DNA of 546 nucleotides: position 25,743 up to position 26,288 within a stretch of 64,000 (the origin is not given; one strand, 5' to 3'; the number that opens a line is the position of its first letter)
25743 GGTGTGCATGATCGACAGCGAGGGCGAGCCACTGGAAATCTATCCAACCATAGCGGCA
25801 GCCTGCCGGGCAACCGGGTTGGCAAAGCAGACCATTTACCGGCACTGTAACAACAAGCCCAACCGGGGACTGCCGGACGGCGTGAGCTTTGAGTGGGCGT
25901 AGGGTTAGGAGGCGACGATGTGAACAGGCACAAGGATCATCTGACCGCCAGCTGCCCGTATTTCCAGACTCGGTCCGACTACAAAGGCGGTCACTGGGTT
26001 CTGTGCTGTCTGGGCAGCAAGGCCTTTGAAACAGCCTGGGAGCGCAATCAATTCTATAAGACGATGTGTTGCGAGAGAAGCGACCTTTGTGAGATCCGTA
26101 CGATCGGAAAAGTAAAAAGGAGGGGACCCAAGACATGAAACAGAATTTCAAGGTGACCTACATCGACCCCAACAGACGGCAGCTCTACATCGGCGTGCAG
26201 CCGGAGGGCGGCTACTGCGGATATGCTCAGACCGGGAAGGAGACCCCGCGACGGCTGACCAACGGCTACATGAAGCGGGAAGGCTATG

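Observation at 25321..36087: Five copies of one 24-bp perfect palindrome at prophage module boundaries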

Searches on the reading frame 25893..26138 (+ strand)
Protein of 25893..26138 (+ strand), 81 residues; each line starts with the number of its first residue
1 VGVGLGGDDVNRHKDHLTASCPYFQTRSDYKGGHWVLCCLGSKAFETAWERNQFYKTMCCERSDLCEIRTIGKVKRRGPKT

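Call 12: search_protein_families(library=pfam, proteins=[window:25893-26138:+], max_evalue=0.01)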
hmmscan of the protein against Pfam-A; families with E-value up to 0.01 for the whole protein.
window:25893-26138:+ (81 aa): 0 families

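Call 39: search_protein_families(library=phrogs, proteins=[window:25893-26138:+], max_evalue=0.001)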
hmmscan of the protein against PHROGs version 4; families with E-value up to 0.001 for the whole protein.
window:25893-26138:+ (81 aa): 0 families
